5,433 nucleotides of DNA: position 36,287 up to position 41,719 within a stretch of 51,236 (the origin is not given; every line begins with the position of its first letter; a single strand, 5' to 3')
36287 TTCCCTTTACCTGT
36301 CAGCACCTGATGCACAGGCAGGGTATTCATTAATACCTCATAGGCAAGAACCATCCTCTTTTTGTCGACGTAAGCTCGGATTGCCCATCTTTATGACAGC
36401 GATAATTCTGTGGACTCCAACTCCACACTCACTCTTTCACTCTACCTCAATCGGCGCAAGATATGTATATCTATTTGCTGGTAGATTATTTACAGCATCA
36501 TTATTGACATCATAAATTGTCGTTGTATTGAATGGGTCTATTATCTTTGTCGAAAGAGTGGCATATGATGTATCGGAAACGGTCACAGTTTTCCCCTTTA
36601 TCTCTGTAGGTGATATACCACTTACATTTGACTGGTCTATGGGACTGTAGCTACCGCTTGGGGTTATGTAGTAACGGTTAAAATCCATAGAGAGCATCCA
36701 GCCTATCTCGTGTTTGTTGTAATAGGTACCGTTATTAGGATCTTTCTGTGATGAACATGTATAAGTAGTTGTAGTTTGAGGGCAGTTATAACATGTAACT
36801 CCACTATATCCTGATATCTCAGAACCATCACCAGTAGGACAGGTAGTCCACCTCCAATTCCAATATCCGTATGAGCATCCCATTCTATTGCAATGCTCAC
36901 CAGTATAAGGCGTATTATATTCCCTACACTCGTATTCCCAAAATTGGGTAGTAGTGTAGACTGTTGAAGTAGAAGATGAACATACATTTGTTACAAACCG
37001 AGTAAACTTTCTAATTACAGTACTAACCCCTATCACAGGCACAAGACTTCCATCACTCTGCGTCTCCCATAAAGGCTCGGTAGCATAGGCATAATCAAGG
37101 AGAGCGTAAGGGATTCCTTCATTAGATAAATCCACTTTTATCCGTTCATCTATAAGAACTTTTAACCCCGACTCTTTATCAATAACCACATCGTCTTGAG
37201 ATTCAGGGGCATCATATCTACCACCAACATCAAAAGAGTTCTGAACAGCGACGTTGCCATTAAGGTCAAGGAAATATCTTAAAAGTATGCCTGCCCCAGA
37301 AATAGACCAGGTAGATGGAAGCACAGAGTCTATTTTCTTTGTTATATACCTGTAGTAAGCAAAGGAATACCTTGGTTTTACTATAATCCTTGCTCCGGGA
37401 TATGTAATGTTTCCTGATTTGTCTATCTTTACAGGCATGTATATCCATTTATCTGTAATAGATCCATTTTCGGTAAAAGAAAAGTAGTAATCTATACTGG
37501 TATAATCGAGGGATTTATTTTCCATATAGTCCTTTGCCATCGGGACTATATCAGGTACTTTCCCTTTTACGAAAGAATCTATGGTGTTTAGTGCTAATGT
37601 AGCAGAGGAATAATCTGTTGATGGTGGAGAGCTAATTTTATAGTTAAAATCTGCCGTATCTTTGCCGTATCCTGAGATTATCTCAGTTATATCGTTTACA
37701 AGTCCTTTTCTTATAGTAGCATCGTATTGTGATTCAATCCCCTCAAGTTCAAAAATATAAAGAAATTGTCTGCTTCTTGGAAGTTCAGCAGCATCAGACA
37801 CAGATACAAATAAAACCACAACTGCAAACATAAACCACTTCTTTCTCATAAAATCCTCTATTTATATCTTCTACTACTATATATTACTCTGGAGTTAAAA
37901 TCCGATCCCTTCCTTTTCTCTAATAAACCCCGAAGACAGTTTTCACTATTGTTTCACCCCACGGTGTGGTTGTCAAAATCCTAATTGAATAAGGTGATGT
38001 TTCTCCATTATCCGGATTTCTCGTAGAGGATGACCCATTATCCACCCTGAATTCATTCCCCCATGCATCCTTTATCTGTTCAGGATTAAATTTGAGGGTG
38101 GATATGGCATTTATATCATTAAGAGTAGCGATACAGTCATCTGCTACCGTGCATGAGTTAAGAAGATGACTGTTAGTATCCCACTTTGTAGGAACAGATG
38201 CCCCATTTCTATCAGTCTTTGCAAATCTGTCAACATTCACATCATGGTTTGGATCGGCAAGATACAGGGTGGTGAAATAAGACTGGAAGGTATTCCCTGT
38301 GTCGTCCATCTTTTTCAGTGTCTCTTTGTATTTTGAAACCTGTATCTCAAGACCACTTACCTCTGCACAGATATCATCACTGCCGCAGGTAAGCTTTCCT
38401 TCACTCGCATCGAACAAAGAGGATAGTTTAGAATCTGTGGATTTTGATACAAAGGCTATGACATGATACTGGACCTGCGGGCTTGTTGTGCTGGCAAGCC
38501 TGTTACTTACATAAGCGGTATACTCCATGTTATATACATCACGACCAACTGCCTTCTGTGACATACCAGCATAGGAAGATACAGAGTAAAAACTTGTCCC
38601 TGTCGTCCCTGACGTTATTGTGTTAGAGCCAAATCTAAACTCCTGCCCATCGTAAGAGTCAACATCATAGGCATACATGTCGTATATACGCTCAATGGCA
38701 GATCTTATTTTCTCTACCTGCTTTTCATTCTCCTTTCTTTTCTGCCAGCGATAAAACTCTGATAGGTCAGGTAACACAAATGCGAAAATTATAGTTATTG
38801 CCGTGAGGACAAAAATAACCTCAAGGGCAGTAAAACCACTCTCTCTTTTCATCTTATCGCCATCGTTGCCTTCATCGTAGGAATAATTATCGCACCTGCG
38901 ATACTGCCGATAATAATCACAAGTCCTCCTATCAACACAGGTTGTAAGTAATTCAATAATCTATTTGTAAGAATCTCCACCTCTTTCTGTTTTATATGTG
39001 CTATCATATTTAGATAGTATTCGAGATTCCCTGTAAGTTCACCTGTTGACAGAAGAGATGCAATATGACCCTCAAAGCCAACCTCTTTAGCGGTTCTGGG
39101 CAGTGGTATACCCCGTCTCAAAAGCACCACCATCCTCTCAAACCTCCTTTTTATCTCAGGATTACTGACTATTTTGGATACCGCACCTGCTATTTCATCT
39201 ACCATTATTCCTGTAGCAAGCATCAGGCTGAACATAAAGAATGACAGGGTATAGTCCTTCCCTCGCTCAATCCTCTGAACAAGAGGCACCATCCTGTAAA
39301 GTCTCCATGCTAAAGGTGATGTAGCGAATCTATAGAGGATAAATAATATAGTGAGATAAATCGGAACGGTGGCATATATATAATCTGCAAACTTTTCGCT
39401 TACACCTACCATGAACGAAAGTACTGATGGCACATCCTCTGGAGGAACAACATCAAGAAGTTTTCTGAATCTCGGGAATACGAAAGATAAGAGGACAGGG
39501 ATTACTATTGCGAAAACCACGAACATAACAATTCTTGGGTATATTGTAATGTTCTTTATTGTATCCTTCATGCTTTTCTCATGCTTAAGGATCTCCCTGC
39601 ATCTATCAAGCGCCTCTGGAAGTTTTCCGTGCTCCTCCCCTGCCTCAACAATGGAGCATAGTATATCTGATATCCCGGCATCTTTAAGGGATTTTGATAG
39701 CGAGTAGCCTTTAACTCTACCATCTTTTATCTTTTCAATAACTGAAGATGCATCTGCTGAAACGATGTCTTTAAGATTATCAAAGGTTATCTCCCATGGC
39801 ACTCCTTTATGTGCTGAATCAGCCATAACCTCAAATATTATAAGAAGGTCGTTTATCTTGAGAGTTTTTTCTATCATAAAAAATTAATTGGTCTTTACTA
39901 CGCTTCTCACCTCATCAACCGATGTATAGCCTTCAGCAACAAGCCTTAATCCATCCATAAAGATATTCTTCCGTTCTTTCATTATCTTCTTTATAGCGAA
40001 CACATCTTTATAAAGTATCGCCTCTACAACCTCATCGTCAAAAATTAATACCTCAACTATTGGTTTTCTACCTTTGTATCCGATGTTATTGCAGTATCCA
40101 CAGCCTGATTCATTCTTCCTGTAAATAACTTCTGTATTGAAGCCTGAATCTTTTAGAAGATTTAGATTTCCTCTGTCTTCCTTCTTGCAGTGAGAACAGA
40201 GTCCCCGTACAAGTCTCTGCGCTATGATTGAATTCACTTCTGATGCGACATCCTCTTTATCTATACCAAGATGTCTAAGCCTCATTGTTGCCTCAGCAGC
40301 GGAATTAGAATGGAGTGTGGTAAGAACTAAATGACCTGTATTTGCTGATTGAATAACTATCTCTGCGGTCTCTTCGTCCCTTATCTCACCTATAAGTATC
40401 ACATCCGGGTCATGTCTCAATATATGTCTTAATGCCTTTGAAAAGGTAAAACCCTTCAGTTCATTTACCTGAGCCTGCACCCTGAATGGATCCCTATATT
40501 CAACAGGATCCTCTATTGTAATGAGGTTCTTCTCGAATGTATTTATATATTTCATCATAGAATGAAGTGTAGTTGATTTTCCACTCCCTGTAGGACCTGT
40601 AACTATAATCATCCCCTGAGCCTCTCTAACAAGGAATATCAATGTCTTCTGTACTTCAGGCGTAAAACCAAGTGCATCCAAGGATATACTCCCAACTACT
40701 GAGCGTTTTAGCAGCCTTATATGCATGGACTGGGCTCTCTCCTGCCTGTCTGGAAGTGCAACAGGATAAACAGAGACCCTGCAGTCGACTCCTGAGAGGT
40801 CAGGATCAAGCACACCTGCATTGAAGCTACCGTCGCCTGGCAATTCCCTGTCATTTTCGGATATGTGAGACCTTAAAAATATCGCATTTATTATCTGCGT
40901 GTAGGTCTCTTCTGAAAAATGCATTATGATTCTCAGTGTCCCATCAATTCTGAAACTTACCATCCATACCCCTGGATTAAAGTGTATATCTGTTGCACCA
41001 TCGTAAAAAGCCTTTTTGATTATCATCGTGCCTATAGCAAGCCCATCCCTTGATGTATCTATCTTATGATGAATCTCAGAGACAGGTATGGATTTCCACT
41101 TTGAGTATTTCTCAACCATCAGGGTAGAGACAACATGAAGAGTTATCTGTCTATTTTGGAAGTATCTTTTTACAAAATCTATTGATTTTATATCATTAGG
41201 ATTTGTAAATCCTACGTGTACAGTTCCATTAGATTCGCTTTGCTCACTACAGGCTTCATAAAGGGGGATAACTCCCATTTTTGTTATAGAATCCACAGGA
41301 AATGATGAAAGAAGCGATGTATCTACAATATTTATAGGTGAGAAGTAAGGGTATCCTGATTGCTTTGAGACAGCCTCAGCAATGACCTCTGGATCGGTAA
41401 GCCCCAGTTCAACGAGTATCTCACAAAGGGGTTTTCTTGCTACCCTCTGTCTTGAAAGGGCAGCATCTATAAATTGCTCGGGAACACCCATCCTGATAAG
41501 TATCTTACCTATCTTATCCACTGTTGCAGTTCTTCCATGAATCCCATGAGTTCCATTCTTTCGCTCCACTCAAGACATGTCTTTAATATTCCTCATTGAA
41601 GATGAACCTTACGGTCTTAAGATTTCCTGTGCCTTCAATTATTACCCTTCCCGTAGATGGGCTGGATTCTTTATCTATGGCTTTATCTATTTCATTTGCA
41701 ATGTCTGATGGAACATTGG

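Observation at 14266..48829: Sigma factor -> T4P/T2SS-like machine -> F-type T4SS -> coupling protein: one ~34.5-kb co-directional transfer super-array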

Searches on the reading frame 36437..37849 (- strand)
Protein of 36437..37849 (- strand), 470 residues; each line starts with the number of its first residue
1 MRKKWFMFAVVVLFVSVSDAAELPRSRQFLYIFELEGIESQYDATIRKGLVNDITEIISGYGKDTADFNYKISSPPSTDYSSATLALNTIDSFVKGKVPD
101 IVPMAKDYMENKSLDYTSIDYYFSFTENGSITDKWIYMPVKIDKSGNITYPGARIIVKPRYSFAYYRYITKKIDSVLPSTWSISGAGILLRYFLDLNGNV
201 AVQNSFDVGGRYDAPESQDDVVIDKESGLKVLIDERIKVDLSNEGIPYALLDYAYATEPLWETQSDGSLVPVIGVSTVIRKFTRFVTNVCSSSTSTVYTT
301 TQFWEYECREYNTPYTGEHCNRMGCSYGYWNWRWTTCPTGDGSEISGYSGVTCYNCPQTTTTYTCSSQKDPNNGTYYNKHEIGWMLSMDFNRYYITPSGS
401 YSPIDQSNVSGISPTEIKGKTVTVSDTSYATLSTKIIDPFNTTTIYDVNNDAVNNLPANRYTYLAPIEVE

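Call 4: search_protein_families(library=pfam, proteins=[window:36437-37849:-], max_evalue=0.01)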
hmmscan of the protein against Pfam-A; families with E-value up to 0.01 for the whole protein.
window:36437-37849:- (470 aa): 0 families

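Call 8: search_protein_families(library=ncbifam, proteins=[window:36437-37849:-], max_evalue=0.01)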
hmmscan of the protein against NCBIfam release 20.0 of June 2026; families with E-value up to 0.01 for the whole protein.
window:36437-37849:- (470 aa): 0 families

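Call 15: search_protein_families(library=pfam, proteins=[window:36437-37849:-], max_evalue=5)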
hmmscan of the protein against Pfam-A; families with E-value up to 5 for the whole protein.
window:36437-37849:- (470 aa): 0 families

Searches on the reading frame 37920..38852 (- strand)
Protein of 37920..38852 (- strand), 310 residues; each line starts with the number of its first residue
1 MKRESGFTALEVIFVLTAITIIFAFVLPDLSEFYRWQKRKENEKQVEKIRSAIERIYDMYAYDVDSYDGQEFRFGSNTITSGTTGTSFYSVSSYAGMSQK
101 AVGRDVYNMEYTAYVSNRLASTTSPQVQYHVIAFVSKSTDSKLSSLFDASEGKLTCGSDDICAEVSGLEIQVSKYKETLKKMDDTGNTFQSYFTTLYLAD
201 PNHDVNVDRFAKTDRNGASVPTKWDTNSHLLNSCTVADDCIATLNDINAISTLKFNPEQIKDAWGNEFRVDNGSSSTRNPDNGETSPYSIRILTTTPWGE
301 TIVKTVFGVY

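Call 4: search_protein_families(library=pfam, proteins=[window:37920-38852:-], max_evalue=0.01)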
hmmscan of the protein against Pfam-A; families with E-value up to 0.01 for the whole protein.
window:37920-38852:- (310 aa): 1 family
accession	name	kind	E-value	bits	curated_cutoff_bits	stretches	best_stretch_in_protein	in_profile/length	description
PF07963.17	N_methyl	-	0.0072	16.3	21.2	0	1-27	1-27/27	Prokaryotic N-terminal methylation motif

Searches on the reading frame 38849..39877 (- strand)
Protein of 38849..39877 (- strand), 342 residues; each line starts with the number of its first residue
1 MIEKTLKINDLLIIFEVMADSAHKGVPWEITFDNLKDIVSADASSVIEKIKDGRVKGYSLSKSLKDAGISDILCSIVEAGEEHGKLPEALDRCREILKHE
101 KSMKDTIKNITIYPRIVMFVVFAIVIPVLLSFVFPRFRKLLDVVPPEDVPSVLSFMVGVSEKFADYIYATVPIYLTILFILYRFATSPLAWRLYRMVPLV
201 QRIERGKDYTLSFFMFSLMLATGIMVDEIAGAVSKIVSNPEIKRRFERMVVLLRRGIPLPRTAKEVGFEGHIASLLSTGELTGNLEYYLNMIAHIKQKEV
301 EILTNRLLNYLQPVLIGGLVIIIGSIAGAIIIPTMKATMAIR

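Call 4: search_protein_families(library=pfam, proteins=[window:38849-39877:-], max_evalue=0.01)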
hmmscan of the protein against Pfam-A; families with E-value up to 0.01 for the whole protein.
window:38849-39877:- (342 aa): 1 family
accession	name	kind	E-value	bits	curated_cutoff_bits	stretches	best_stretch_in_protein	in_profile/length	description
PF00482.28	T2SSF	-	5.7e-33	114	25.2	2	216-333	5-125/125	Type II secretion system (T2SS), protein F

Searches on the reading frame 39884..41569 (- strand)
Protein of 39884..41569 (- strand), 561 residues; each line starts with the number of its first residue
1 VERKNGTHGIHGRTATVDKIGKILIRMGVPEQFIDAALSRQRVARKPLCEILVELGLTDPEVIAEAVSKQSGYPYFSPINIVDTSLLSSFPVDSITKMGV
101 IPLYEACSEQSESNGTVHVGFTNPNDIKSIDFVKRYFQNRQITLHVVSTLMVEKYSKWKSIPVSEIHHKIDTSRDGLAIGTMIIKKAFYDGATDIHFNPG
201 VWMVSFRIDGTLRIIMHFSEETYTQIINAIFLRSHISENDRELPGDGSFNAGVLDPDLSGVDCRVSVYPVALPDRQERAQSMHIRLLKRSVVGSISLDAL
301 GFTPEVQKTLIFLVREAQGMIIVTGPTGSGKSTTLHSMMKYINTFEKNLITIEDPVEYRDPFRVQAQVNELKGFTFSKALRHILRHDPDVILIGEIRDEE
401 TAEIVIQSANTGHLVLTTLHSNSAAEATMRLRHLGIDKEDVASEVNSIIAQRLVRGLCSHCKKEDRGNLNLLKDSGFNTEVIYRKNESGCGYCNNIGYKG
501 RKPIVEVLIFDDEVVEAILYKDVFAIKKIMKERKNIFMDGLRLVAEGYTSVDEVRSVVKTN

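Call 3: search_protein_families(library=pfam, proteins=[window:39884-41569:-], max_evalue=0.01)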
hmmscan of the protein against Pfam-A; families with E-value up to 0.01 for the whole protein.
window:39884-41569:- (561 aa): 10 families
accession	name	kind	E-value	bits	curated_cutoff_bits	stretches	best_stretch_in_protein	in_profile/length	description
PF00437.27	T2SSE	-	7.9e-97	324.6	24.9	1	182-554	14-368/370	Type II/IV secretion system protein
PF13401.12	AAA_22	-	0.00056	20.7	27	1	316-343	3-30/130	AAA domain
PF05157.20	MshEN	-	0.0018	18.6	23.1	1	82-148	13-72/90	MshEN domain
PF13555.12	AAA_29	-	0.0021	18.2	27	1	317-338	21-42/61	P-loop containing region of AAA domain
PF20720.3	nSTAND3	-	0.0024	18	27.2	1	316-362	15-61/155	Novel STAND NTPase 3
PF13173.12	AAA_14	-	0.0053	17.2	27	0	320-409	4-84/129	AAA domain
PF01580.24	FtsK_SpoIIIE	-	0.0055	16.6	24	0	314-339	35-60/221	FtsK/SpoIIIE family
PF03215.21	Rad17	-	0.0056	17.1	23.8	0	312-375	39-96/186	Rad17 P-loop domain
PF13191.12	AAA_16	-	0.006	17.5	32.6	0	317-344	22-50/167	AAA ATPase domain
PF25199.1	nSTAND_NTPase5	-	0.0066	16.7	34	0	312-340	35-63/145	Novel STAND NTPase 5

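Call 21: find_homologous_proteins(query=window:39884-41569:-, max_evalue=1e-20)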
Query window:39884-41569:- (561 aa): 7999 proteins with E <= 1e-20 among 8000 candidates; the best 120 are listed.
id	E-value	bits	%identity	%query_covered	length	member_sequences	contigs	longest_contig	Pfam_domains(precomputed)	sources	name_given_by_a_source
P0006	0.0e+0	1210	99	97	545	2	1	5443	PF00437.27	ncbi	-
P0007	0.0e+0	1072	87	97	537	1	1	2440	PF00437.27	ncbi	ncbi:MAG: type II/IV secretion system protein [Nitrospirota bacterium]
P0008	5.0e-135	469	39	67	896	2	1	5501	PF13173.13,PF13086.13,PF00437.27,PF13245.13,PF00004.36,PF13401.13,PF01637.25,PF04851.22,PF02492.26,PF00005.34,PF12775.14,PF25199.2,PF20720.4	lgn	-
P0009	3.7e-124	433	32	88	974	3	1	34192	PF13173.13,PF05157.21,PF02492.26,PF00437.27,PF00005.34,PF00004.36,PF13401.13,PF25199.2,PF04851.22,PF20720.4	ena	-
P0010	1.5e-122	428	35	70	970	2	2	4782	PF00225.30,PF13173.13,PF00437.27,PF01935.24,PF12775.14,PF13401.13,PF01637.25,PF25199.2,PF20720.4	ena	-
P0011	3.7e-122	427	39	68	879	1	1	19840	PF00225.30,PF13173.13,PF00437.27,PF13604.13,PF12775.14,PF13401.13,PF01637.25,PF25199.2,PF20720.4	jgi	jgi:type II secretory ATPase GspE/PulE/Tfp pilus assembly ATPase PilB-like protein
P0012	1.1e-120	422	37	71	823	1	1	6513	PF13173.13,PF00437.27,PF13604.13,PF13245.13,PF13555.13,PF00004.36,PF13401.13,PF13238.13,PF01637.25,PF04851.22,PF13191.13,PF02492.26,PF07724.21,PF12775.14,PF25199.2,PF20720.4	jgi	jgi:type IV pilus assembly protein PilB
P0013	4.4e-119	416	-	-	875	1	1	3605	PF13173.13,PF00437.27,PF13604.13,PF13245.13,PF13555.13,PF00004.36,PF13401.13,PF04851.22,PF07724.21,PF12775.14,PF25199.2,PF20720.4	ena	-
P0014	1.1e-117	412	-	-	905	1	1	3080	PF13173.13,PF00437.27,PF13604.13,PF00004.36,PF13401.13,PF04851.22,PF13191.13,PF02492.26,PF00005.34,PF12775.14,PF25199.2,PF20720.4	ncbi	-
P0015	2.3e-115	404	-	-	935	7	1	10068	PF13173.13,PF00437.27,PF13604.13,PF13245.13,PF13555.13,PF00004.36,PF13401.13,PF01637.25,PF04851.22,PF07724.21,PF00005.34,PF12775.14,PF25199.2,PF20720.4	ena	-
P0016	4.8e-114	400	-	-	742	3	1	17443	PF13173.13,PF13086.13,PF00437.27,PF13662.13,PF13604.13,PF13555.13,PF00004.36,PF13401.13,PF04851.22,PF13191.13,PF02492.26,PF00005.34,PF12775.14,PF25199.2,PF20720.4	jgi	-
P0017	8.3e-114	399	37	67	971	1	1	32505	PF13173.13,PF13086.13,PF00437.27,PF13604.13,PF13555.13,PF13401.13,PF03215.22,PF04851.22,PF13191.13,PF05157.21,PF01580.25,PF25199.2,PF20720.4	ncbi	-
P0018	2.5e-112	394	35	66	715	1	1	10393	PF13173.13,PF13086.13,PF00437.27,PF13604.13,PF13245.13,PF13555.13,PF00004.36,PF13401.13,PF01637.25,PF04851.22,PF13191.13,PF02492.26,PF00005.34,PF12775.14,PF13476.13,PF25199.2,PF20720.4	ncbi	-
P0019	7.9e-112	393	-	-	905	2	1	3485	PF13173.13,PF00437.27,PF13662.13,PF13604.13,PF13555.13,PF00004.36,PF13401.13,PF04851.22,PF01935.24,PF00005.34,PF12775.14,PF25199.2,PF20720.4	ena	-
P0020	3.5e-110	387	-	-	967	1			PF13173.13,PF02492.26,PF16796.12,PF00437.27,PF13604.13,PF12775.14,PF13401.13,PF25199.2,PF20720.4,PF13191.13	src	-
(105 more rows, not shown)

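Call 22: find_encoding_contigs(protein=P0006, flank=10000, max_places=4)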
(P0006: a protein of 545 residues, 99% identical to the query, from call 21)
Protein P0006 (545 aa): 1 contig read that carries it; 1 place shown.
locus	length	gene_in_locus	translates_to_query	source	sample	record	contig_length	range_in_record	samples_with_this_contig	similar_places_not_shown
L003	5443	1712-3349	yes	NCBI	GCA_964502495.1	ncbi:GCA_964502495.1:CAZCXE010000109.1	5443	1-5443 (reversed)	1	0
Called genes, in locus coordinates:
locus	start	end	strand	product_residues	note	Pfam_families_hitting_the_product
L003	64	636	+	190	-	PF07963:N_methyl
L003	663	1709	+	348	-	PF00437:T2SSE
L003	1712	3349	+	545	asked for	PF00437:T2SSE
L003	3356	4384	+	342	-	PF00482:T2SSF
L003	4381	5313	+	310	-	-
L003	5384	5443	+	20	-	?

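Call 23: find_encoding_contigs(protein=P0007, flank=10000, max_places=4)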
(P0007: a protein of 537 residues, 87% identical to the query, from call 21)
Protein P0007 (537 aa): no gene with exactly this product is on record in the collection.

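Call 35: search_protein_families(library=ncbifam, proteins=[window:39884-41521:-], max_evalue=0.1)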
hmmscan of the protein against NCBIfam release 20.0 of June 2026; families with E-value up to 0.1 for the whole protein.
window:39884-41521:- (545 aa): 39 families (the best 25 are shown)
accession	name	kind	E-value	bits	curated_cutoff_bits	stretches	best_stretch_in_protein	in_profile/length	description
TIGR02538.1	type_IV_pilB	equivalog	3.3e-95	319.8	675.65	2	166-542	187-562/564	type IV-A pilus assembly ATPase PilB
TIGR02533.1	type_II_gspE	equivalog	1.4e-94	317.5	630.25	1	120-541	66-485/486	type II secretion system ATPase GspE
NF007755.0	PRK10436.1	equivalog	5.1e-87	292.5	617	1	118-542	45-459/465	type II secretion system protein GspE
NF053534.1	T4PilAsmATPsTfpB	equivalog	4.7e-76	256.4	850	1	165-542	206-582/584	type IV pilus assembly ATPase TfpB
NF041000.1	ATPase_ComGA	equivalog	3.2e-65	219.8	300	1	167-439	3-266/267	competence type IV pilus ATPase ComGA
TIGR01420.1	pilT_fam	subfamily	4.9e-51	174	319.1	1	167-438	5-268/343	PilT/PilU family type 4a pilus ATPase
TIGR02525.1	plasmid_TraJ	equivalog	9.2e-26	90.7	368.3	1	199-434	56-294/372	plasmid transfer ATPase TraJ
TIGR02524.1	dot_icm_DotB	equivalog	4.7e-18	65.5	463.3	1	298-425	130-266/358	Dot/Icm type IV secretion system ATPase DotB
NF058587.1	archaellum_moto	equivalog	4.2e-17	62.1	550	1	292-415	265-393/527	archaellum flagellar ATPase motor FlaI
TIGR02788.1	VirB11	equivalog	8.3e-17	61.2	249.95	1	301-424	143-271/308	P-type DNA transfer ATPase VirB11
TIGR03819.1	heli_sec_ATPase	hypoth_equivalog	1.7e-16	60.4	373.15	1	257-427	133-313/340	TadA family conjugal transfer-associated ATPase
TIGR02782.1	TrbB_P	equivalog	3e-16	59.6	304.55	1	298-434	132-269/303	P-type conjugative transfer ATPase TrbB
NF010469.0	PRK13894.1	subfamily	3.1e-14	53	508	1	287-436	135-285/320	conjugal transfer ATPase TrbB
NF053672.1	bindosome_BasE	exception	3.6e-14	52.4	1000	1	290-420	258-394/512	bindosome assembly system ATPase subunit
NF010407.0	PRK13833.1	subfamily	1.4e-11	44.4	499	1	302-421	144-265/323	conjugal transfer protein TrbB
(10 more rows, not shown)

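Call 99: search_solved_structures(query=window:39884-41521:-, max_evalue=0.00001)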
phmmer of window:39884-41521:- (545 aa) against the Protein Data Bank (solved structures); distinct sequences matched with E-value up to 0.00001: 34.
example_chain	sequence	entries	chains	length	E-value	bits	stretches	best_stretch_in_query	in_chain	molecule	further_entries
6f8l_G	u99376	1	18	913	1.1e-82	281.4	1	4-539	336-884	Type IV pilus assembly protein PilF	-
5oiu_A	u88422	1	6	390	5e-69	236.4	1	166-539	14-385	Type IV pilus assembly protein PilF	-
5it5_F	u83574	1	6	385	5.7e-69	236.2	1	166-539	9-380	ATP binding motif-containing protein PilF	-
6ejf_A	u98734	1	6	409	6.6e-69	235.9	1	166-539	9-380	Type IV pilus assembly protein PilF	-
4pht_A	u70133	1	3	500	1.3e-68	235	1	165-543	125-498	General secretory pathway protein E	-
4kss_A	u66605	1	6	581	6.3e-67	229.4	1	166-543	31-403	Type II secretion system protein E, hemolysin-coregulated protein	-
4ksr_A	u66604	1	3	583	6.3e-67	229.4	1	166-543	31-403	Type II secretion system protein E, Hemolysin-coregulated protein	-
1p9r_A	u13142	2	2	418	1.4e-66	228.3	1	166-539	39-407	General secretion pathway protein E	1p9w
5zfr_A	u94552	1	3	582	1.6e-65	224.8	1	3-541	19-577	Type IV pilus biogenesis ATPase PilB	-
6olj_C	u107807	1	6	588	7.8e-64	219.2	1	3-541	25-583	Type IV pilus biogenesis ATPase PilB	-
5tsg_B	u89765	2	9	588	1.1e-63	218.8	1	3-541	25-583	Type IV pilus biogenesis ATPase PilB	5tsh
3jc8_Ba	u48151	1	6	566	8.7e-59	202.6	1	161-538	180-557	Type IV-A pilus assembly ATPase PilB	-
2ewv_A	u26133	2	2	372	1.1e-31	113.2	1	167-434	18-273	twitching motility protein PilT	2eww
2gsz_A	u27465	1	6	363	1.2e-31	113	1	167-434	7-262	twitching motility protein PilT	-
5fl3_A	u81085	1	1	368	6.6e-30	107.3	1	279-413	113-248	PILI RETRACTION PROTEIN PILT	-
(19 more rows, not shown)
